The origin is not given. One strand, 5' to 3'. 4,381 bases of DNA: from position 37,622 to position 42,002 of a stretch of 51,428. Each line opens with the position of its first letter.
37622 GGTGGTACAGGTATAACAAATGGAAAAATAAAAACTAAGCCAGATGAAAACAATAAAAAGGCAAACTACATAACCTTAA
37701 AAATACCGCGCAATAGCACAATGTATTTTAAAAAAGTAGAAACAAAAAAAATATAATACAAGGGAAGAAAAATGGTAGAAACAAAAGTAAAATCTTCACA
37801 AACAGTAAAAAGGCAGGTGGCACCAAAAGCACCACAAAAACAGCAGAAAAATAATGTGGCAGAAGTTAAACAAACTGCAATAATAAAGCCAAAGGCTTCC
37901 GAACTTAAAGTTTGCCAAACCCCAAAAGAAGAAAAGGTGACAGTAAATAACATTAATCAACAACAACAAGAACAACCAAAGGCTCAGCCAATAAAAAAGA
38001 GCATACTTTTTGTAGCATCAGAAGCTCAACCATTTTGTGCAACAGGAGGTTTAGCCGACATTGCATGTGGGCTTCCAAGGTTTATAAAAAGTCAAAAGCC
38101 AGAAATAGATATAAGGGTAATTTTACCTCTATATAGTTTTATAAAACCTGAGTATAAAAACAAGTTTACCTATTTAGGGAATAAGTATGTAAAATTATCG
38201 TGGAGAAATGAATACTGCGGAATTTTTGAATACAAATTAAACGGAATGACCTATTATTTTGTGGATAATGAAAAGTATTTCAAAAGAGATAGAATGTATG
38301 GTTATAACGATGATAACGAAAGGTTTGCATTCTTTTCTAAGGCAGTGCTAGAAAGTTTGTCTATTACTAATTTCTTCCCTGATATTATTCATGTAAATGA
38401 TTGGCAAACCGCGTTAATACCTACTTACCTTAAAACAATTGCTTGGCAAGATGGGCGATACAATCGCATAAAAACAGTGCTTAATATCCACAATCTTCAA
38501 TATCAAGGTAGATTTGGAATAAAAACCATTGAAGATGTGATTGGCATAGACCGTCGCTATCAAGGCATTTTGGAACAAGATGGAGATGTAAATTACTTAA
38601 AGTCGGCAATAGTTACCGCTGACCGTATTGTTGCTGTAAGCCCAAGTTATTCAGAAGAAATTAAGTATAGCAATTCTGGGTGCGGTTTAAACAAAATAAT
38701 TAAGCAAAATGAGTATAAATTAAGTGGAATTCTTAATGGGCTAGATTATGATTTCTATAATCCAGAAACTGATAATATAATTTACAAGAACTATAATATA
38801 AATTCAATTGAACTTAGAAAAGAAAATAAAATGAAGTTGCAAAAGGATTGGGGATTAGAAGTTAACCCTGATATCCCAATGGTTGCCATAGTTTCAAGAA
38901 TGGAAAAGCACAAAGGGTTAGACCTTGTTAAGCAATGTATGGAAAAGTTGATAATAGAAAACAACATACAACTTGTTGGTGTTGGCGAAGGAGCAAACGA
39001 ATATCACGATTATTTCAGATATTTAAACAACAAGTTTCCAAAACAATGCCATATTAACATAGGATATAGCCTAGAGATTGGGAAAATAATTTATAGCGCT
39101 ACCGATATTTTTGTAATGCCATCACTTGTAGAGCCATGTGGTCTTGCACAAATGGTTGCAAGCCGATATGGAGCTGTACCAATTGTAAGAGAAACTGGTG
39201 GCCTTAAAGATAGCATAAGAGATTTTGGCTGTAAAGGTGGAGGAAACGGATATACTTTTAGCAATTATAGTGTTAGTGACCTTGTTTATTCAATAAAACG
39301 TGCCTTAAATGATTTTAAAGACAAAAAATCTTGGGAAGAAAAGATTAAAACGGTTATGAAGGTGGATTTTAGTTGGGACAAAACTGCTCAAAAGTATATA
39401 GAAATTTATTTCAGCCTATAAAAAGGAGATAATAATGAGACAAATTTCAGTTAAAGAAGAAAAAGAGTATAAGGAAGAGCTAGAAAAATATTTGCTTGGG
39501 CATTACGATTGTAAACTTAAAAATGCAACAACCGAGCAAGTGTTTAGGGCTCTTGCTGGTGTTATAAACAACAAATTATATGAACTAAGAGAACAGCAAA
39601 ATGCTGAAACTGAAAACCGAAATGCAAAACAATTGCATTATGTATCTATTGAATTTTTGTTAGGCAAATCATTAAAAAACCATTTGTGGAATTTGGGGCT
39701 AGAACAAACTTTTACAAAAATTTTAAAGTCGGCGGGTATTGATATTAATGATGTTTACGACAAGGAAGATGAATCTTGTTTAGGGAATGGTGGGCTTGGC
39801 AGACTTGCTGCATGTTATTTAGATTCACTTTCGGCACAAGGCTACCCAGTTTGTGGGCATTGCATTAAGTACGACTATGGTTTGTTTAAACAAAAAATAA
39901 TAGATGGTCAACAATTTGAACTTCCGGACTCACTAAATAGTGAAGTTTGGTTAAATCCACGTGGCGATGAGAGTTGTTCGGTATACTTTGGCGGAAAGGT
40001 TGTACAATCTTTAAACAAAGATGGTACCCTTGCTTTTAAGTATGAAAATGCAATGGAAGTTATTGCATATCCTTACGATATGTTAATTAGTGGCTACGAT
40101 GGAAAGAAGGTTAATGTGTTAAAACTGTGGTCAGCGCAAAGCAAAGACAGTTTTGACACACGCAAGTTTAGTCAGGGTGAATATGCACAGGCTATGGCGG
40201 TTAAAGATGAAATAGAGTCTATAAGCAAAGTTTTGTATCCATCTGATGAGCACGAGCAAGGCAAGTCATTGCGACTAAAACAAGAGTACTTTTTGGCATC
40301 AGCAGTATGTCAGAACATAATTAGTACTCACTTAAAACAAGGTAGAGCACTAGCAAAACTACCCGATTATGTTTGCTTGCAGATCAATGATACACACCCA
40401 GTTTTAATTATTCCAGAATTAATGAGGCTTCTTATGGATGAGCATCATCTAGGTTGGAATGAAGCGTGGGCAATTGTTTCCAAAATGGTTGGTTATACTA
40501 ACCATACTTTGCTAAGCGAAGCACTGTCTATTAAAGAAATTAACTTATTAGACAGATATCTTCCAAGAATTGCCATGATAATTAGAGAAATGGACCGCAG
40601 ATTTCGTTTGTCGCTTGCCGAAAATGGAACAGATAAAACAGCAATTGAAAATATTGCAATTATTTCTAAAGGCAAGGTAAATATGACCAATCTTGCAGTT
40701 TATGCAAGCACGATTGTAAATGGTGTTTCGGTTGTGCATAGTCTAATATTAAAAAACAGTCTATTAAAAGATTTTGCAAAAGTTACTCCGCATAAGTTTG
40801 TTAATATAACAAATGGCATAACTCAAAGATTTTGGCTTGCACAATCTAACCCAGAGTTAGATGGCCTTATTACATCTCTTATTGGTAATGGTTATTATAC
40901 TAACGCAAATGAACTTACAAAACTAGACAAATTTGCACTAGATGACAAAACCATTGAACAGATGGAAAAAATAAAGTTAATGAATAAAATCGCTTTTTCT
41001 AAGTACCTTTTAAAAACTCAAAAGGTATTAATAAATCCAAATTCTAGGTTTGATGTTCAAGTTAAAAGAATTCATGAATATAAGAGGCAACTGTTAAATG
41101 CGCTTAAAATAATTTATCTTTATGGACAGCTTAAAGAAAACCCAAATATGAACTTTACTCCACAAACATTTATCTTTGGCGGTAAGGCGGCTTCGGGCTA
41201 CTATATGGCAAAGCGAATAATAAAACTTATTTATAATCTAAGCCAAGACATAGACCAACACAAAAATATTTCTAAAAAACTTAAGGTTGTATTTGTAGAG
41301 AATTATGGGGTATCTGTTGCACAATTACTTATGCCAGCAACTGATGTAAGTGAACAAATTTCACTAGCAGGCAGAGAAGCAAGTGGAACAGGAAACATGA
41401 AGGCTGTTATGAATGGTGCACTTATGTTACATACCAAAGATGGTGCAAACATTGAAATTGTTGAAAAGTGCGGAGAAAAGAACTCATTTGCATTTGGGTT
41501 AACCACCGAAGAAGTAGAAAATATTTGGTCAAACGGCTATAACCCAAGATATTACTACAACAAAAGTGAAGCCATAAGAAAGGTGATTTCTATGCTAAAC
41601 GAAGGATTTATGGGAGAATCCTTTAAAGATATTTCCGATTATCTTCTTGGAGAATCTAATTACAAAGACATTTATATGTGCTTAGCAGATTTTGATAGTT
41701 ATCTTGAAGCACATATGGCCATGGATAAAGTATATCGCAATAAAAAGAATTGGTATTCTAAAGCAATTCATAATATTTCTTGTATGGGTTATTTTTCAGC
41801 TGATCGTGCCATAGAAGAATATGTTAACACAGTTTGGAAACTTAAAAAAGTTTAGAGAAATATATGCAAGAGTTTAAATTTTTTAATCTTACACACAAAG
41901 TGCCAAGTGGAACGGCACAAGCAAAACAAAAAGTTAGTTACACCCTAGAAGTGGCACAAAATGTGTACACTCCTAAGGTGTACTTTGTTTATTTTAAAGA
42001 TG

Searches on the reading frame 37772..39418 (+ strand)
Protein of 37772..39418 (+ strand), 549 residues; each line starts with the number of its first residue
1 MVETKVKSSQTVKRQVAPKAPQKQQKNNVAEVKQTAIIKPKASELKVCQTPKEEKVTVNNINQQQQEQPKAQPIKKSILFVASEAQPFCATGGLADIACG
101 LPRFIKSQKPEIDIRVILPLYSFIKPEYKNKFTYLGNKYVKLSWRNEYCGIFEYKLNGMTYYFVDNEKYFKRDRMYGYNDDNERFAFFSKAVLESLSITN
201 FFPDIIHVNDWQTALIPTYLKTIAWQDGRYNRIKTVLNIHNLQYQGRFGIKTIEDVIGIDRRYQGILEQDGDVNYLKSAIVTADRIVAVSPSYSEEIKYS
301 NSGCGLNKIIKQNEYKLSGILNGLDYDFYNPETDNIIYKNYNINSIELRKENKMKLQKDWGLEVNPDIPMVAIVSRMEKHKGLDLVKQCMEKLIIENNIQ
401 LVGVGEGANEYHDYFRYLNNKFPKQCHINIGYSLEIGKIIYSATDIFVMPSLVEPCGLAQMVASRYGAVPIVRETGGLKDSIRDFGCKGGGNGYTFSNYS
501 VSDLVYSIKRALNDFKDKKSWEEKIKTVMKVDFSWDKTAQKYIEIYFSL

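Call 55: search_protein_families(library=pfam, proteins=[window:37772-39418:+], max_evalue=0.001)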
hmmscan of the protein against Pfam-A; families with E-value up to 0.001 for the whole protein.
window:37772-39418:+ (549 aa): 3 families
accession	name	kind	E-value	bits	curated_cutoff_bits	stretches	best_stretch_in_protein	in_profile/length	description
PF08323.17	Glyco_transf_5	-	1.5e-71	241.4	22.7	1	78-311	2-238/239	Starch synthase catalytic domain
PF00534.26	Glycos_transf_1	-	1.4e-16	60.9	26.4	1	363-526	10-170/172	Glycosyl transferases group 1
PF13692.12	Glyco_trans_1_4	-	2.1e-10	41.4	27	1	370-514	3-142/142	Glycosyl transferases group 1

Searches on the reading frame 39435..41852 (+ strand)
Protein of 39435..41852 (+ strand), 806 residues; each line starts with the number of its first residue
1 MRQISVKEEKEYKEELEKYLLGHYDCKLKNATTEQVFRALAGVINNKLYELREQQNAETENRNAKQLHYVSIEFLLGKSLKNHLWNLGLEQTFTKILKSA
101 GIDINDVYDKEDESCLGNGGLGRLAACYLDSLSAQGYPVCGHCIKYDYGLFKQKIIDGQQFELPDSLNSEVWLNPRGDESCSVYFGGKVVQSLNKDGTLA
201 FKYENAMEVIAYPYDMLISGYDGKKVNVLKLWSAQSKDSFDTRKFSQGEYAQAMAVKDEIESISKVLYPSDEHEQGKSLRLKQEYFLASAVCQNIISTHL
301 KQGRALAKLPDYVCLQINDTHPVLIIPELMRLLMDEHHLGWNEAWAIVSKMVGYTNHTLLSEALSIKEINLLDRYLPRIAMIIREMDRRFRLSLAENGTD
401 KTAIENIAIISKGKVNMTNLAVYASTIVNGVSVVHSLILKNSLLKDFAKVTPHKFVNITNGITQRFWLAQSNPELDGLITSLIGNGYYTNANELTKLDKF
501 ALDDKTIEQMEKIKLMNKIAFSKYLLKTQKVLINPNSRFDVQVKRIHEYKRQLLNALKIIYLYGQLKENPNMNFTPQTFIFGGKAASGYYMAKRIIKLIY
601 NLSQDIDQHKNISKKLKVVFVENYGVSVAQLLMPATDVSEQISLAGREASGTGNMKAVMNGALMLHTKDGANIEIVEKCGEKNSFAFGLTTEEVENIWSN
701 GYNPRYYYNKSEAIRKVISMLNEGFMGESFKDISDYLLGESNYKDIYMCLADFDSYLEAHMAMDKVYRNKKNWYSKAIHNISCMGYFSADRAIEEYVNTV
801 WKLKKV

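Call 55: search_protein_families(library=pfam, proteins=[window:39435-41852:+], max_evalue=0.001)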
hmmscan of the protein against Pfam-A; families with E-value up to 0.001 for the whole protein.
window:39435-41852:+ (806 aa): 1 family
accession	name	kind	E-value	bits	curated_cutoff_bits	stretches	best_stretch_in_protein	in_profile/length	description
PF00343.26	Phosphorylase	-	7.7e-277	920.7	27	1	97-803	1-713/713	Carbohydrate phosphorylase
